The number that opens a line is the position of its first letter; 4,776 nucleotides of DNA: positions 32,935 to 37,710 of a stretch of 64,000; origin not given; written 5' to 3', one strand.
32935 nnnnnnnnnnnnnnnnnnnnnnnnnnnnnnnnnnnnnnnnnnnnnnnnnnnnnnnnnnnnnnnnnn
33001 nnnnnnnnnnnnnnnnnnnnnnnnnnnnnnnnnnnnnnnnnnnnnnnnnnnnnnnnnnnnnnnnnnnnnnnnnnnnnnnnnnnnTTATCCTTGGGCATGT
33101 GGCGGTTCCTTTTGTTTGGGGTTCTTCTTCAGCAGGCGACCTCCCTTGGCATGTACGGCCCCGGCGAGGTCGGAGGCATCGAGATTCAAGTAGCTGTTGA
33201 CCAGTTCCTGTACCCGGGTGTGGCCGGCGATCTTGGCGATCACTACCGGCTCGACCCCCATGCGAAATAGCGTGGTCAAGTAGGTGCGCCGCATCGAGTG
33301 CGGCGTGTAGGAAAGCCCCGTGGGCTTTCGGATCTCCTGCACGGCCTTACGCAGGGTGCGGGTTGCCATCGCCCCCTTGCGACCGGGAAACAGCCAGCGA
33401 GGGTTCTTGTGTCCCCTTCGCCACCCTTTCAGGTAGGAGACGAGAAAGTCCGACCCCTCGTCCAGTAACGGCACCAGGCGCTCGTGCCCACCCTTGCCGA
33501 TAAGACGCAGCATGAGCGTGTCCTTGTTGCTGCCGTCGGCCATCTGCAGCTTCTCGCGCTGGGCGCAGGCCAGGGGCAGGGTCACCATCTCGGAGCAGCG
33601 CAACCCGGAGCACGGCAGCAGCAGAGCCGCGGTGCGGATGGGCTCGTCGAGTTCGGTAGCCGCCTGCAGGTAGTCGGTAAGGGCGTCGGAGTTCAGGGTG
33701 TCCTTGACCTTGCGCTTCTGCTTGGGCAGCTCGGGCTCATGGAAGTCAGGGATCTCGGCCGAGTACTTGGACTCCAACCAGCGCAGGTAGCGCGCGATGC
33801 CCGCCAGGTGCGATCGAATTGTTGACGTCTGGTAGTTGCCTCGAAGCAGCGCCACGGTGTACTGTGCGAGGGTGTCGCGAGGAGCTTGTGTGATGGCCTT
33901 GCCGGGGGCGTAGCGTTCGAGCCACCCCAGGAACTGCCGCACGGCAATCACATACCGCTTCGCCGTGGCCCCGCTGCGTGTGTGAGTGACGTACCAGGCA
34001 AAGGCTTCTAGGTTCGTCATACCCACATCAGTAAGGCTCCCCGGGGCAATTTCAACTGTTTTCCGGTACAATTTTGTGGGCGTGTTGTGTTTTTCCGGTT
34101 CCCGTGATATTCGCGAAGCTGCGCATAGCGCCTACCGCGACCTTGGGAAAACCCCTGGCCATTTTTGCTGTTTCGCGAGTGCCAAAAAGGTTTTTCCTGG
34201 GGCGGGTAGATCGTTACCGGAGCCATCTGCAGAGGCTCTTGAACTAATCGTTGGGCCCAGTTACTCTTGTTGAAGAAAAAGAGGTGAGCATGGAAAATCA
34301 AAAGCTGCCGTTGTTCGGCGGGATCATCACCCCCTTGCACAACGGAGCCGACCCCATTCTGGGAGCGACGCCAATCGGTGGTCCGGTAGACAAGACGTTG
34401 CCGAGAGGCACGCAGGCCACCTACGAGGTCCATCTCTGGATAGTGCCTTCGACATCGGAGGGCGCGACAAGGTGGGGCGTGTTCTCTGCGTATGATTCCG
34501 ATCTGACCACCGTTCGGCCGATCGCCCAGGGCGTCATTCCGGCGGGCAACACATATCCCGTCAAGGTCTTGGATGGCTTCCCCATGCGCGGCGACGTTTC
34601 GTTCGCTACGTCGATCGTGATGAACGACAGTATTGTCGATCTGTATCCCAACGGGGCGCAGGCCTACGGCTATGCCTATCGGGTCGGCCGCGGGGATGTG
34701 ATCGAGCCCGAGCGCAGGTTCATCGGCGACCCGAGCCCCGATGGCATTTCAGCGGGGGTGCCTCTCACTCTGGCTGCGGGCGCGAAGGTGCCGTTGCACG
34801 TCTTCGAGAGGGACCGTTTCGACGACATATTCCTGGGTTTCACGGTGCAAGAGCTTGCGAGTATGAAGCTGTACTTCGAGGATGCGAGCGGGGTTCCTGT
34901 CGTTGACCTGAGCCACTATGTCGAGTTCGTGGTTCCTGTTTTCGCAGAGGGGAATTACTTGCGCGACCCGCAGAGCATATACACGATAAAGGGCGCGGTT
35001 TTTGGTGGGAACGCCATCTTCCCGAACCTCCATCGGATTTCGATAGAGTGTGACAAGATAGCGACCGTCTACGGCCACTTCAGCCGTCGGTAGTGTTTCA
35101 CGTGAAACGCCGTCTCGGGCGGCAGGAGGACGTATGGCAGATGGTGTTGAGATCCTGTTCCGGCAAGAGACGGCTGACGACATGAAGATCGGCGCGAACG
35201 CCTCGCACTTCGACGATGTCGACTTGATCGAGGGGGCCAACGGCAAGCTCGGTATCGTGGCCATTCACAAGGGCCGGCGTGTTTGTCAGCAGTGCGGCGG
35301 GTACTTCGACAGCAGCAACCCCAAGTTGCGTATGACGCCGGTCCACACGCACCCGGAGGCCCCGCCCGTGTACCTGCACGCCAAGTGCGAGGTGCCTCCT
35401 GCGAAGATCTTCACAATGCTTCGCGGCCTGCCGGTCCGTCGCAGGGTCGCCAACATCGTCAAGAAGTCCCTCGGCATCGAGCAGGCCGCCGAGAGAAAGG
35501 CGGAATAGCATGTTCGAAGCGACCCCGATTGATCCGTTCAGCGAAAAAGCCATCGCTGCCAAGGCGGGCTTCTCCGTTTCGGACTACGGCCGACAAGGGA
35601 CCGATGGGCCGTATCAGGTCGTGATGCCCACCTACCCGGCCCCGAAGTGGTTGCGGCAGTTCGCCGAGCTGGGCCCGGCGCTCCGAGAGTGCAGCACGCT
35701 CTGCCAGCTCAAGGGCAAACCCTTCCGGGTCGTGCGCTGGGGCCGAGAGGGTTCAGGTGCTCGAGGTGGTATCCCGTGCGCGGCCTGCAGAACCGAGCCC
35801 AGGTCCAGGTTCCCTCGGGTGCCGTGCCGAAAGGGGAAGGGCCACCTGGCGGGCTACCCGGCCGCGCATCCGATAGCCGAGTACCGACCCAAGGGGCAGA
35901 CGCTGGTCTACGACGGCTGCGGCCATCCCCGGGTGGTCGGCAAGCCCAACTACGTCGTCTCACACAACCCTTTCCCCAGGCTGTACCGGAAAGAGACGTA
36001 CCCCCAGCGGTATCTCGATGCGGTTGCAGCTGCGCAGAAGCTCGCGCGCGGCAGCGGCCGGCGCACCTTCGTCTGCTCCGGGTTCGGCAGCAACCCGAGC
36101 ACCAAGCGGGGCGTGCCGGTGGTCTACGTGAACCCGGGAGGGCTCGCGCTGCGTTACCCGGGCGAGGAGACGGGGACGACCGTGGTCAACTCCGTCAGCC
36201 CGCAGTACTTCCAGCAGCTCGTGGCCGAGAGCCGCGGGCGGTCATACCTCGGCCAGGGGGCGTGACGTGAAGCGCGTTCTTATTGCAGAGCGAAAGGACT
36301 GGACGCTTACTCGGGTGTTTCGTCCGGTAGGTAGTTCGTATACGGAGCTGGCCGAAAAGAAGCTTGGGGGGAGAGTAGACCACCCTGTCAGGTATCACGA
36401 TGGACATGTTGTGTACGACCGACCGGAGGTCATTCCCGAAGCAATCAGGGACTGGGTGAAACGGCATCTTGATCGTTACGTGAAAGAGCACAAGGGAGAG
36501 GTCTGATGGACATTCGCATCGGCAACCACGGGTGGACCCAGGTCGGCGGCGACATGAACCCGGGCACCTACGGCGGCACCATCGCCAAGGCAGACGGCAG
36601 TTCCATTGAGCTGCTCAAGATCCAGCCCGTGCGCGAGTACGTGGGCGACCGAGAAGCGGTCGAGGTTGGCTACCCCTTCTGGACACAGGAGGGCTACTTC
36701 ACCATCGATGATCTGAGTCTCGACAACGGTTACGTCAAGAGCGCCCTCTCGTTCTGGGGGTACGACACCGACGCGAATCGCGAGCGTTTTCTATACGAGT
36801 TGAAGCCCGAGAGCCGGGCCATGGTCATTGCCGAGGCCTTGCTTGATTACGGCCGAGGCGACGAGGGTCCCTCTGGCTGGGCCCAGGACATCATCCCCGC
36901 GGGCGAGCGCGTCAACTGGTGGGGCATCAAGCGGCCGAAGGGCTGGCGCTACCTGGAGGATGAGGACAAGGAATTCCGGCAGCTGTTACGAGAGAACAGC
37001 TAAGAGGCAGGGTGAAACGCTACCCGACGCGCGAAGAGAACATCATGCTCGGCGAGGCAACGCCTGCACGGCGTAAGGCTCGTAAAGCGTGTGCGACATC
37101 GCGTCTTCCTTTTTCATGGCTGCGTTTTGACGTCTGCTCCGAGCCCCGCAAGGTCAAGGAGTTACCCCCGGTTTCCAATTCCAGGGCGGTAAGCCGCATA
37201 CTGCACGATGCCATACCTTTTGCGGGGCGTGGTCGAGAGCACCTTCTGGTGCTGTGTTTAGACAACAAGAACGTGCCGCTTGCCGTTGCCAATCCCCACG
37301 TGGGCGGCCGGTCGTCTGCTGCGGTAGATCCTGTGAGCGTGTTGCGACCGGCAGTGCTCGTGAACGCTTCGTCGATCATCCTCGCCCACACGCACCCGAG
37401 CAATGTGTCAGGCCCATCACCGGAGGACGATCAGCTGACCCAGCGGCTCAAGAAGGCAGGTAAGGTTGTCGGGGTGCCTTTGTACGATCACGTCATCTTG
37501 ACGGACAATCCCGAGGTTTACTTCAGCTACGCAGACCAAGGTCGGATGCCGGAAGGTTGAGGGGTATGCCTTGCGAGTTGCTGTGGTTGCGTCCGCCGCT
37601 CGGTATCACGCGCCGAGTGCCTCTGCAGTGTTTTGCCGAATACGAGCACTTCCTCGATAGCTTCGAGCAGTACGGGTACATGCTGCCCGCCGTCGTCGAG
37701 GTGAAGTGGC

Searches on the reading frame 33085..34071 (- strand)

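Call 12: search_protein_families(library=pfam, proteins=[window:33085-34071:-], max_evalue=0.01)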
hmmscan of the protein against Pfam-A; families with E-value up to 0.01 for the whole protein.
window:33085-34071:- (328 aa): 4 families
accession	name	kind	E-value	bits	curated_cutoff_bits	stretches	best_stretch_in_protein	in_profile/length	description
PF00589.27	Phage_integrase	-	8.2e-18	65.2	27.1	1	128-299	5-170/172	Phage integrase family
PF02899.23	Phage_int_SAM_1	-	1.6e-05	25.5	22.3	1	31-101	13-81/83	Phage integrase, N-terminal SAM-like domain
PF13495.12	Phage_int_SAM_4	-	0.00083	20.1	27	0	34-99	16-78/85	Phage integrase, N-terminal SAM-like domain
PF16795.10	Phage_integr_3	-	0.0077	16.6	27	0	213-297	61-147/161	Archaeal phage integrase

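Call 13: search_protein_families(library=phrogs, proteins=[window:33085-34071:-], max_evalue=0.001)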
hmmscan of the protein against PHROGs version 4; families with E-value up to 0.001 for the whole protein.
window:33085-34071:- (328 aa): 5 families
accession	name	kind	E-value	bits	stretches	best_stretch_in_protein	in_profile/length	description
phrog_1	-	integration and excision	1.6e-24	88.1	1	17-307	163-445/611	integrase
phrog_216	-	integration and excision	1.4e-21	77.9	1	117-306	47-233/301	integrase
phrog_5127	-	integration and excision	4.6e-05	24.1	0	18-168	120-237/355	integrase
phrog_7685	-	integration and excision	5.8e-05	23.7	1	208-292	135-218/240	integrase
phrog_9208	-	integration and excision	6.9e-05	23.8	1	253-301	186-234/241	integrase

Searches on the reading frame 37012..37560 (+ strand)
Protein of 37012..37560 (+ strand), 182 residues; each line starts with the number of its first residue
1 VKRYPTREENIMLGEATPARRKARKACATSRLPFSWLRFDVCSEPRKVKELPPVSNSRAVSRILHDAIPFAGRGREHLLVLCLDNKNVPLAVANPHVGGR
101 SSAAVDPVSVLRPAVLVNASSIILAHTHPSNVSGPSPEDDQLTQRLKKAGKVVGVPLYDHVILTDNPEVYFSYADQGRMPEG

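Call 89: search_protein_families(library=phrogs, proteins=[window:37012-37560:+], max_evalue=0.001)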
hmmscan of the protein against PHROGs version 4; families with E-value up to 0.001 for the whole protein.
window:37012-37560:+ (182 aa): 1 family
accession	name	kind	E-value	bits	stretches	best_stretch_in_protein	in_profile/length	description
phrog_10276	-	DNA, RNA and nucleotide metabolism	6.4e-27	95.4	1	53-177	29-151/153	DNA repair protein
